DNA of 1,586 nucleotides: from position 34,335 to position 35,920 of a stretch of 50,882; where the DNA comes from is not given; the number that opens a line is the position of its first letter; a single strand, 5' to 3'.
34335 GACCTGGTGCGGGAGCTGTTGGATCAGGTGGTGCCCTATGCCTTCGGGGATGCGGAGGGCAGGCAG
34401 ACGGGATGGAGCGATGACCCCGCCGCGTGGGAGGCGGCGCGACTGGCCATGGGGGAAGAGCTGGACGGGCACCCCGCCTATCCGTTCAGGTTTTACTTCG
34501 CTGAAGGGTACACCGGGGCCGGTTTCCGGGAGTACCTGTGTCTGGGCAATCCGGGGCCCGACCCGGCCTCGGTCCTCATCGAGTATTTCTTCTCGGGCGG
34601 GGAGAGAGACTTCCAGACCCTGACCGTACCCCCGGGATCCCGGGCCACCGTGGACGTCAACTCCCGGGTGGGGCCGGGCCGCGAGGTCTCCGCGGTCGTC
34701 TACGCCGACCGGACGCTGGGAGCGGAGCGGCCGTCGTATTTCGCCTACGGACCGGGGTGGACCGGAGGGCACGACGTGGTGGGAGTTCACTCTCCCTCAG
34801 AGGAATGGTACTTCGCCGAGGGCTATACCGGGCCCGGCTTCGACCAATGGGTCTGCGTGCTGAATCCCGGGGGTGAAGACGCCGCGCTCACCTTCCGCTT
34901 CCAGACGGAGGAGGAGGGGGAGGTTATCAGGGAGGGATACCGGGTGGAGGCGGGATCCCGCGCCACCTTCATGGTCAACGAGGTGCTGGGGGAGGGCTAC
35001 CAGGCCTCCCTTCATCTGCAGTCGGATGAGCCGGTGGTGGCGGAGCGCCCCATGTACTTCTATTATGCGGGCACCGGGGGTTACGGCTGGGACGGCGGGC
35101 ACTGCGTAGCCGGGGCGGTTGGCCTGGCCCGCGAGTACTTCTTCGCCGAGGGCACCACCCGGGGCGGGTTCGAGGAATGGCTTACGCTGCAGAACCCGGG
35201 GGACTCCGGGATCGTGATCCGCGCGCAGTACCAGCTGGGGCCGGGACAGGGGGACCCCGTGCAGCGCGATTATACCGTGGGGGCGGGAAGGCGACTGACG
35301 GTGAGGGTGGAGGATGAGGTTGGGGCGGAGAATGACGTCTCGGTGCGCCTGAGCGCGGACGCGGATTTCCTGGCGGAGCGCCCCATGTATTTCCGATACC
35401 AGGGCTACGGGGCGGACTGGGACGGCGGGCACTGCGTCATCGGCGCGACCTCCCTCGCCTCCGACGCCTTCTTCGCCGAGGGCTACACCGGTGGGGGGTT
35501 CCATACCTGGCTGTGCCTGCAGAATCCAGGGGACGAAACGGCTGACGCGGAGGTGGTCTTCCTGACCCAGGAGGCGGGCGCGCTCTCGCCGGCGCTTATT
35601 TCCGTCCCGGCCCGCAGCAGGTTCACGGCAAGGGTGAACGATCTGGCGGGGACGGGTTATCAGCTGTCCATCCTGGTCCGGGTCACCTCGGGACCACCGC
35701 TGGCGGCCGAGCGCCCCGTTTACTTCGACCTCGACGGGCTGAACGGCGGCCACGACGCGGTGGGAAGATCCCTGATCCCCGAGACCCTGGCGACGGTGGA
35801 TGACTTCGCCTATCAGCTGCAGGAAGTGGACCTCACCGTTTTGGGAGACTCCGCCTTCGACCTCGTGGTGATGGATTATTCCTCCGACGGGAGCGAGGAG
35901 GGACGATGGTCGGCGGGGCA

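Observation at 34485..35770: The cassette moves as a unit: repeat n of one gene matches repeat n of another better than its own neighbours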

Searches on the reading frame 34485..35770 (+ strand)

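Call 14: find_homologous_proteins(query=window:34485-35770:+, max_evalue=0.00001)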
Query window:34485-35770:+ (428 aa): 931 proteins with E <= 0.00001 among 8000 candidates; the best 120 are listed.
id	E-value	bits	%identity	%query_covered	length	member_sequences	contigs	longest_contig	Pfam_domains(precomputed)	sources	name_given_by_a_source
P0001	2.2e-163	563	60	99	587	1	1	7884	PF01833.31,PF18986.6,PF07100.17,PF05506.18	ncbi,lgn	-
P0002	2.2e-161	556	61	99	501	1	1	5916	PF18986.6,PF07100.17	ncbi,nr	ncbi:MAG: hypothetical protein JW854_10690, partial [Actinobacteria bacterium]|nr:hypothetical prote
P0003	8.0e-161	554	59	99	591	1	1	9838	PF01833.31,PF18986.6,PF07100.17,PF05506.18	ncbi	-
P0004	7.2e-160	551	59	99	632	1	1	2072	PF18986.6,PF07100.17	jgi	jgi:hypothetical protein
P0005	1.9e-158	546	58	99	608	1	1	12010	PF18986.6,PF07100.17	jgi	jgi:hypothetical protein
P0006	8.9e-158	544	60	96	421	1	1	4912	PF18986.6,PF07100.17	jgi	jgi:hypothetical protein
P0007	1.6e-157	543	58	99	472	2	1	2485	PF18986.6,PF07100.17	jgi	jgi:hypothetical protein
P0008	2.3e-157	543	58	99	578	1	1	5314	PF01833.31,PF18986.6,PF07100.17,PF05506.18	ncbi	-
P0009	1.4e-156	540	58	99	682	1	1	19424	PF01833.31,PF18986.6,PF07100.17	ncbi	-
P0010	1.6e-156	540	58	99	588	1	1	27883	PF01833.31,PF18986.6,PF07100.17,PF05506.18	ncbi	-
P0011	9.1e-156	537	59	100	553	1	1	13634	PF18986.6,PF07100.17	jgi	-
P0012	1.9e-155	536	58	99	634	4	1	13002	PF18986.6,PF07100.17,PF05506.18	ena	-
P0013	3.9e-155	535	56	100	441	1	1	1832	PF18986.6,PF07100.17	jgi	jgi:hypothetical protein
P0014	5.4e-155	535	59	96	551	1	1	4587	PF18986.6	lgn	-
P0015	1.6e-154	533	56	100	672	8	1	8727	PF18986.6,PF07100.17,PF13620.13,PF05506.18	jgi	jgi:hypothetical protein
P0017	2.6e-154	533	53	97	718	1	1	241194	PF13354.13,PF18986.6,PF07100.17,PF05506.18,PF00144.30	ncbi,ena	-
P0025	6.0e-152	525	58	100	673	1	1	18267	PF18986.6,PF07100.17,PF13620.13,PF22904.4,PF17210.10,PF05506.18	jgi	-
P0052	5.3e-144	499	56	97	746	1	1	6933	PF08486.16,PF18986.6,PF07100.17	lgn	-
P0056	1.4e-143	497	56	100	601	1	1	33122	PF13229.13,PF18986.6,PF07100.17,PF05048.20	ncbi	-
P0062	1.3e-141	491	52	97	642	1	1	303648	PF18986.6,PF00565.24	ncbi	-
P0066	6.4e-141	488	44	100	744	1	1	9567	PF18986.6,PF07100.17,PF10261.16,PF10503.15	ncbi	-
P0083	1.9e-136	474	55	96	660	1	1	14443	PF00932.26,PF18986.6,PF05506.18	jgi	jgi:hypothetical protein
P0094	6.8e-135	469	39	100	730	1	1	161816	PF17957.8,PF18986.6,PF07100.17,PF01520.24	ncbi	-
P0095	1.8e-134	467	57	79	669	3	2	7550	PF05257.23,PF18986.6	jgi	-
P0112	1.5e-132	461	57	76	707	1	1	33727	PF18986.6,PF01520.24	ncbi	-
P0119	3.3e-131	456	39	100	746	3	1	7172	PF17170.11,PF01731.27,PF18986.6,PF07100.17,PF01436.28,PF08450.19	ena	-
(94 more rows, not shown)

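Call 32: find_related_loci(query=A1, collection=genome_contigs, flank=3000)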
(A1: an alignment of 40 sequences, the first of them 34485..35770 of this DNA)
Query A1 (428 aa) in genome_contigs; peptide patterns used: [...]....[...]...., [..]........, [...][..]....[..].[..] (x = any residue, [..] = any of these).
587 stretches matched a pattern (row limit reached: there are more); 565 encode a relative of the query (tblastn E <= 1e-3); the best 80 are kept; 80 distinct loci.
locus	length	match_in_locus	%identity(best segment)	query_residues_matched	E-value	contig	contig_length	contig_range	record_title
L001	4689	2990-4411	62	3-427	6e-175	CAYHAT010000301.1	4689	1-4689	MAG TPA_asm: uncultured Actinomycetota bacterium isolate ERP119294_co1_319 genome assembly, contig: NODE_30017_length_46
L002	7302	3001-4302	61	3-427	6e-165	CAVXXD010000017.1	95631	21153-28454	MAG: uncultured bacterium isolate MFD04716.bin.1.266 genome assembly, contig: contig_5827, whole genome shotgun sequence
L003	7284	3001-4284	61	3-427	2e-163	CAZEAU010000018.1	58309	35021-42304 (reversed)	MAG TPA_asm: uncultured Actinomycetota bacterium isolate binchicken_co39_260 genome assembly, contig: NODE_1171_length_5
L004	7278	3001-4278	57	1-427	2e-161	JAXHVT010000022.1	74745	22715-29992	MAG: Actinomycetota bacterium isolate MAG84_tar_biofilm MAG84_22, whole genome shotgun sequence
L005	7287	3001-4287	61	3-427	2e-160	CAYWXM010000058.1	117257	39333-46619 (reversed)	MAG TPA_asm: uncultured Actinomycetota bacterium isolate SRP067234_co1_219 genome assembly, contig: k99_1090073, whole g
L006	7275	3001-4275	60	3-426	1e-159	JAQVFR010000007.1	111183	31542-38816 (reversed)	MAG: Actinomycetota bacterium isolate STE_163 NODE_244_length_111183_cov_6.279490_Sandtown_E, whole genome shotgun seque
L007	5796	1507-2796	58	1-427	1e-159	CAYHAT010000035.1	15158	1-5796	MAG TPA_asm: uncultured Actinomycetota bacterium isolate ERP119294_co1_319 genome assembly, contig: NODE_5095_length_151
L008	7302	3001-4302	60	3-427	8e-158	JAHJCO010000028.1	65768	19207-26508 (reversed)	MAG: Actinomycetota bacterium isolate Modern_marine.mb.309 Modern_marine.mb.309_k141_919480, whole genome shotgun sequen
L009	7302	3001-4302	60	3-427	3e-157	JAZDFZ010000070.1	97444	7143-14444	MAG: Actinomycetota bacterium isolate MEGAHIT-group-0.229 k141_15732850, whole genome shotgun sequence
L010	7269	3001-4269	60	3-424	2e-156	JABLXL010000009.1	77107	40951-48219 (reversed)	MAG: Actinomycetota bacterium isolate Ch49 contig9, whole genome shotgun sequence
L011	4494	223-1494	61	3-427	2e-157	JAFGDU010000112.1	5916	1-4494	MAG: Actinomycetota bacterium isolate Zod_Metabat.1188 k87_9116664, whole genome shotgun sequence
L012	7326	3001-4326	59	2-427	2e-156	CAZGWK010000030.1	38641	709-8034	MAG TPA_asm: uncultured Actinomycetota bacterium isolate SRP141376_co1_17 genome assembly, contig: NODE_2490_length_3864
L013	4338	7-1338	59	2-427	5e-157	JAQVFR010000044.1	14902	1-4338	MAG: Actinomycetota bacterium isolate STE_163 NODE_9460_length_14902_cov_4.200541_Sandtown_E, whole genome shotgun seque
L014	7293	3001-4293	60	2-427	1e-154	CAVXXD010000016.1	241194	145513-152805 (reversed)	MAG: uncultured bacterium isolate MFD04716.bin.1.266 genome assembly, contig: contig_5822, whole genome shotgun sequence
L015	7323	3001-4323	59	2-427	3e-154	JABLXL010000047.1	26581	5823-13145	MAG: Actinomycetota bacterium isolate Ch49 contig47, whole genome shotgun sequence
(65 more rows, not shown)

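Call 33: predict_structure(alignment_id=A1)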
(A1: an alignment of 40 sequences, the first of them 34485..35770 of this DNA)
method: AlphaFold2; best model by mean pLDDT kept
length: 428 residues; sequences in the alignment: 40
mean_pLDDT: 96.9   pTM: 0.94
mean pLDDT of the five models: 96.9, 96.8, 96.7, 96.6, 95.8
residues with pLDDT >= 90: 417; 70-90: 11; 50-70: 0; < 50: 0
segments of 3 or more residues with pLDDT < 50: none
pLDDT, mean of each block of 10 residues (from residue 1): 97 97 97 97 98 97 97 97 97 97 98 97 98 98 94 98 98 98 99 93 97 98 97 97 98 91 96 98 97 98 95 98 97 97 97 98 96 94 96 98 98 97 95
secondary structure, 60 per line:
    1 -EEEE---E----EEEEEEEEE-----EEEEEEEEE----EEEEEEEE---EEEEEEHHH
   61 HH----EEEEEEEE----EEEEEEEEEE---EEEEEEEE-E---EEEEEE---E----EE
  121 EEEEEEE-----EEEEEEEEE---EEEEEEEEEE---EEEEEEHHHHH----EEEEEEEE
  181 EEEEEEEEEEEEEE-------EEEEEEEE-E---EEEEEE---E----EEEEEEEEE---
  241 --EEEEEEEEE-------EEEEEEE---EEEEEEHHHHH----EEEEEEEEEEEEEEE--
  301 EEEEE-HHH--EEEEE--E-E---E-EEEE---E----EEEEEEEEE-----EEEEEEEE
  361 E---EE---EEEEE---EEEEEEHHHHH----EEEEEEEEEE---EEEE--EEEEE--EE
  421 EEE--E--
elements in order: E2-5 E14-22 E28-36 E41-48 E52-57 H58-62 E67-74 E79-88 E92-99 E105-110 E119-127 E133-141 E145-154 E158-163 H164-168 E173-194 E202-209 E215-220 E229-237 E243-251 E259-265 E269-274 H275-279 E284-298 E301-305 E312-316 E327-330 E339-347 E353-361 E370-374 E378-383 H384-388 E393-402 E406-409 E412-416 E419-423

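Call 37: fold_search(model_id=the predicted structure, library=pdb)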
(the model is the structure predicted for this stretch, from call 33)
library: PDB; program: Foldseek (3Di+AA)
matches with E <= 10: 1777; with E <= 0.001: 224
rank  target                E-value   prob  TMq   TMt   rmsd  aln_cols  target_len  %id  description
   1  9fx3_A                3.2e-10  0.77  0.13  0.06  23.4       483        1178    8  Structure of active human CD109 (released 2025-03-19)
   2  6tav_D                3.4e-10  0.77  0.13  0.06  25.8       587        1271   10  Crystal structure of endopeptidase-induced alpha2-macroglobulin (released 2021-05-12)
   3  3f83                  1.5e-09  0.33  0.08  0.07  34.3       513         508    9  Structure of fusion complex of the minor pilin CfaE and major pilin CfaB of CFA/I pili from ETEC E. coli (released 2009-08-11)
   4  6tav_A                2.8e-09  0.63  0.13  0.05  26.2       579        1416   10  Crystal structure of endopeptidase-induced alpha2-macroglobulin (released 2021-05-12)
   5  5fo7_A                6.0e-09  0.38  0.11  0.08  23.1       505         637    9  Crystal Structure of Human Complement C3b at 2.8 Angstrom resolution (released 2016-04-06)
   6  6a48                  9.5e-09  0.82  0.14  0.11  26.3       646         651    8  Crystal structure of reelin N-terminal region (released 2019-06-19)
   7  9ijj_4J               9.5e-09  0.47  0.12  0.08  38.5       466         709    9  In situ structure of the central apparatus in mouse sperm axoneme. (released 2025-06-04)
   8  7o7q_A                1.2e-08  0.51  0.13  0.06  25.4       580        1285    9  (h-alpha2M)4 trypsin-activated state (released 2022-04-13)
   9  1nc7_B                1.9e-08  1.00  0.23  0.79   2.7       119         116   18  Crystal Structure of Thermotoga maritima 1070 (released 2003-07-01)
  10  1nc7_A                2.0e-08  1.00  0.23  0.79   2.6       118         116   19  Crystal Structure of Thermotoga maritima 1070 (released 2003-07-01)
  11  3l5h_A                2.5e-08  0.33  0.10  0.08  27.5       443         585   10  Crystal structure of the full ectodomain of human gp130: New insights into the molecular assembly of receptor complexe (released 2010-05-19)
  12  6xay_B                3.2e-08  0.54  0.11  0.15  25.5       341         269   12  Structure of a fragment of human fibronectin containing the 10th, 11th and 12th type III domains (released 2021-06-09)
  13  1nc7_D                3.7e-08  1.00  0.23  0.79   2.6       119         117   18  Crystal Structure of Thermotoga maritima 1070 (released 2003-07-01)
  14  7b2m_A                5.4e-08  0.41  0.13  0.09  22.1       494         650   10  Cryo-EM structure of complement C4b in complex with nanobody E3 (released 2022-03-02)
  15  9ijj_4K               5.8e-08  0.33  0.10  0.11  37.6       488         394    9  In situ structure of the central apparatus in mouse sperm axoneme. (released 2025-06-04)
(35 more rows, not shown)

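Call 43: search_protein_families(library=pfam, proteins=[P0017, P0052, P0094, P0095, P0056, P0062, P0066, P0119, P0083, P0025], max_evalue=0.00001)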
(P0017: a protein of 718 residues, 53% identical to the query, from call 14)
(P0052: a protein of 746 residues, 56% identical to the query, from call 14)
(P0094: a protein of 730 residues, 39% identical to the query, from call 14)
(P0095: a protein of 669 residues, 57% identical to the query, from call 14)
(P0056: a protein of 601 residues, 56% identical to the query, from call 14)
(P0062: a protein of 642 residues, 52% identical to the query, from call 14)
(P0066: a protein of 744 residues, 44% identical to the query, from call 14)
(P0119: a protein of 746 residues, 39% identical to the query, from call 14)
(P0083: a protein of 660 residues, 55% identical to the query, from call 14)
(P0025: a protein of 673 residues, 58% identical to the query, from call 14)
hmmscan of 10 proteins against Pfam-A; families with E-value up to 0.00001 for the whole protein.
P0017 (718 aa): 4 families
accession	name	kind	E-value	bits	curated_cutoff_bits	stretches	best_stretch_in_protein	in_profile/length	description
PF13354.11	Beta-lactamase2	-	5.6e-47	160.3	22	1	54-254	1-213/214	Beta-lactamase enzyme family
PF18986.5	DUF5719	-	4.5e-16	59.3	26.2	0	290-372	47-131/319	Family of unknown function (DUF5719)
PF05506.17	PLipase_C_C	-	1.2e-07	33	24.4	0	307-353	12-55/80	Bacterial phospholipase C, C-terminal domain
PF00144.29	Beta-lactamase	-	9.4e-06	25.4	27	0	67-143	43-111/329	Beta-lactamase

P0052 (746 aa): 3 families
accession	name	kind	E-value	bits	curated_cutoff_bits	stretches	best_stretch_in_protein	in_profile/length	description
PF18986.5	DUF5719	-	3.6e-14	53.1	26.2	1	628-705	52-131/319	Family of unknown function (DUF5719)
PF08486.15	SpoIID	-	8.3e-13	49.2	23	1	103-191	7-97/97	Stage II sporulation protein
PF07100.16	ASRT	-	3.5e-07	30.6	25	0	420-487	27-98/119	Anabaena sensory rhodopsin transducer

P0094 (730 aa): 4 families
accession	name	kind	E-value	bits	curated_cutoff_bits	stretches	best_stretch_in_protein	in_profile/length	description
PF01520.23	Amidase_3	-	3.6e-52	177.4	27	1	40-215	2-172/174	N-acetylmuramoyl-L-alanine amidase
PF18986.5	DUF5719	-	7.6e-12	45.4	26.2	0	411-489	48-129/319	Family of unknown function (DUF5719)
PF17957.7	Big_7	-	4.8e-10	40.4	24.1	1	220-286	2-70/70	Bacterial Ig domain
PF07100.16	ASRT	-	7.4e-06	26.4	25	0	428-493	27-98/119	Anabaena sensory rhodopsin transducer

P0095 (669 aa): 2 families
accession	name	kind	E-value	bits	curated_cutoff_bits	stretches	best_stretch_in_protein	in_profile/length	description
PF18986.5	DUF5719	-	5.1e-21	75.5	26.2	0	403-484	48-131/319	Family of unknown function (DUF5719)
PF05257.22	CHAP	-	1.4e-13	51.6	26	1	53-133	7-81/81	CHAP domain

P0056 (601 aa): 4 families
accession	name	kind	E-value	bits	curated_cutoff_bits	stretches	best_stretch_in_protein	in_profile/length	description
PF13229.12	Beta_helix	-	3.4e-21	76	25.9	2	2-106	55-157/158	Right handed beta helix region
PF05048.19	NosD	-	6.4e-18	65.4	23.6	2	2-105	69-167/212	Periplasmic copper-binding protein (NosD)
PF18986.5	DUF5719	-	8.2e-17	61.7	26.2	0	494-573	48-127/319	Family of unknown function (DUF5719)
PF07100.16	ASRT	-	4.7e-09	36.7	25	0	293-360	27-93/119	Anabaena sensory rhodopsin transducer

P0062 (642 aa): 2 families
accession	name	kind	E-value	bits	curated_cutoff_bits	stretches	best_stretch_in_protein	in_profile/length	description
PF00565.23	SNase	-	2.6e-11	44.4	21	1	486-585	1-106/107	Staphylococcal nuclease homologue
PF18986.5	DUF5719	-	1e-10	41.7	26.2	0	366-431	48-116/319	Family of unknown function (DUF5719)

P0066 (744 aa): 4 families
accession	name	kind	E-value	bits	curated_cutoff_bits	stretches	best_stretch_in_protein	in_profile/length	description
PF18986.5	DUF5719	-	8.9e-30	104.3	26.2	2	325-510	51-239/319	Family of unknown function (DUF5719)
PF07100.16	ASRT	-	1.5e-12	48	25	0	441-510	23-98/119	Anabaena sensory rhodopsin transducer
PF10503.15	Esterase_PHB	-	1.7e-11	44.3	23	1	61-187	3-126/219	Esterase PHB depolymerase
PF10261.15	FIT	-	2.3e-07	31.1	21.4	0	728-742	118-132/240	Fat storage-inducing transmembrane protein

P0119 (746 aa): 5 families
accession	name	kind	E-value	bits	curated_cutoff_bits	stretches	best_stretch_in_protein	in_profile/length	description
PF01436.27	NHL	-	2.3e-29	100.3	20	0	87-114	1-27/28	NHL repeat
PF18986.5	DUF5719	-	5.8e-25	88.5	26.2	2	531-610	47-129/319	Family of unknown function (DUF5719)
PF07100.16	ASRT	-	8.8e-14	51.9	25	0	549-615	27-99/119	Anabaena sensory rhodopsin transducer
PF01731.26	Arylesterase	-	1.9e-13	50.9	21.3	0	84-116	50-82/86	Arylesterase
PF08450.18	SGL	-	1.1e-07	32.1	26.3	0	182-265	132-216/246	SMP-30/Gluconolactonase/LRE-like region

P0083 (660 aa): 3 families
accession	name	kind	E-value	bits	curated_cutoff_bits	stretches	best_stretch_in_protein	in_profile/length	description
PF18986.5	DUF5719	-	4.9e-13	49.3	26.2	0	370-448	52-133/319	Family of unknown function (DUF5719)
PF05506.17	PLipase_C_C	-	5.5e-07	30.9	24.4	0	385-429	15-57/80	Bacterial phospholipase C, C-terminal domain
PF00932.25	LTD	-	7.3e-06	26.8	34.3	0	379-437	16-74/109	Lamin Tail Domain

P0025 (673 aa): 4 families
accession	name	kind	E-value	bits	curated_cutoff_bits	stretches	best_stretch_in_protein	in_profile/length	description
PF18986.5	DUF5719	-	1.5e-19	70.7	26.2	1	243-433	47-240/319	Family of unknown function (DUF5719)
PF07100.16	ASRT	-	2.2e-10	41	25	0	586-651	28-98/119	Anabaena sensory rhodopsin transducer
PF13620.12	CarboxypepD_reg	-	1.9e-07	31.8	32.3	1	47-103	1-55/82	Carboxypeptidase regulatory-like domain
PF17210.9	SdrD_B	-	3e-07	31.1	29.7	1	59-138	22-94/112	SdrD B-like domain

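Call 56: search_protein_families(library=ncbifam, proteins=[window:34485-35770:+], max_evalue=0.001)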
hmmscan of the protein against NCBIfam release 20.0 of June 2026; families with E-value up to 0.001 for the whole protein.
window:34485-35770:+ (428 aa): 0 families

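Call 62: find_related_loci(query=A1, collection=viral_contigs, flank=4000)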
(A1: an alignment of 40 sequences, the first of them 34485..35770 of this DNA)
Query A1 (428 aa) in viral_contigs; peptide patterns used: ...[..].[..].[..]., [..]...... (x = any residue, [..] = any of these).
33 stretches matched a pattern; 2 encode a relative of the query (tblastn E <= 1e-3); 2 distinct loci.
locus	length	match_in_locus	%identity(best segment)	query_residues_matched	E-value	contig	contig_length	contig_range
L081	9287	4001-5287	39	3-427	5e-83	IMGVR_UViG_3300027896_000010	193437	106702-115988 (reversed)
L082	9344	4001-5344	27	2-427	2e-34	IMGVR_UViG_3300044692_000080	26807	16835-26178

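Call 65: search_protein_families(library=pfam, proteins=[L081:3875-5905:+, L082:3887-5353:+, L082:20-3106:+, L082:6019-6873:+, L081:3147-3680:+, L081:2084-2683:+], max_evalue=0.001)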
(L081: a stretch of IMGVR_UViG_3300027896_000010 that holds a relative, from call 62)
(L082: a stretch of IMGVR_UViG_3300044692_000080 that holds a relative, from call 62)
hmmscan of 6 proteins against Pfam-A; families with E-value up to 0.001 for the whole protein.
L081:3875-5905:+ (676 aa): 2 families
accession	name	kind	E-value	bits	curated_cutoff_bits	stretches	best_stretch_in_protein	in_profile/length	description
PF18986.5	DUF5719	-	6.7e-15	55.4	26.2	1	151-241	34-127/319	Family of unknown function (DUF5719)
PF03318.18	ETX_MTX2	-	0.00025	21.4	22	1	403-438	99-134/228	Clostridium epsilon toxin ETX/Bacillus mosquitocidal toxin MTX2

L082:3887-5353:+ (488 aa): 2 families
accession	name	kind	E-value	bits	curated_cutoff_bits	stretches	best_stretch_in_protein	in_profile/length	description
PF18986.5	DUF5719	-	9.5e-07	28.7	26.2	1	262-342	48-129/319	Family of unknown function (DUF5719)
PF15780.11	ASH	-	1.1e-06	29.2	27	0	156-206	9-60/98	Abnormal spindle-like microcephaly-assoc'd, ASPM-SPD-2-Hydin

L082:20-3106:+ (1028 aa): 0 families

L082:6019-6873:+ (284 aa): 1 family
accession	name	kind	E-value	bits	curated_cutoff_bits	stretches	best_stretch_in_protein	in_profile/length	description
PF01510.30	Amidase_2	-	1.6e-18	67.8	26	1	21-175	5-131/131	N-acetylmuramoyl-L-alanine amidase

L081:3147-3680:+ (177 aa): 0 families

L081:2084-2683:+ (199 aa): 0 families

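Call 66: search_protein_families(library=phrogs, proteins=[L082:20-3106:+, L082:3887-5353:+, L082:5296-5985:+, L082:6019-6873:+, L081:3875-5905:+], max_evalue=0.001)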
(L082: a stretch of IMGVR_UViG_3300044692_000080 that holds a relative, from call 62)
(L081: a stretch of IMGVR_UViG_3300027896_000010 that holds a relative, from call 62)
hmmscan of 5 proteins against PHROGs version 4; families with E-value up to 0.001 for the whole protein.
L082:20-3106:+ (1028 aa): 0 families

L082:3887-5353:+ (488 aa): 0 families

L082:5296-5985:+ (229 aa): 0 families

L082:6019-6873:+ (284 aa): 9 families
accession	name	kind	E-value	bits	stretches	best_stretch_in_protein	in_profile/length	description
phrog_19265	-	unknown function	4.3e-14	53.9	1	9-203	11-173/293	-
phrog_7698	-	lysis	3.8e-12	47.6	1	9-75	12-78/316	endolysin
phrog_1794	-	lysis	1.2e-11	45.6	1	13-183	48-189/336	amidase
phrog_833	-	lysis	8.7e-09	36.5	1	7-153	16-135/294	endolysin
phrog_2338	-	lysis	3.3e-07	31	1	13-164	20-139/346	endolysin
phrog_9611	-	lysis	1.2e-06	29.3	1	21-186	23-162/246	endolysin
phrog_1493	-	lysis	2e-06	28.3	1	21-175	34-153/394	endolysin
phrog_12609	-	lysis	2.6e-05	24.9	1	5-84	7-94/264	endolysin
phrog_670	-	lysis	3.8e-05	23.7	1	3-205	93-269/596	endolysin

L081:3875-5905:+ (676 aa): 0 families
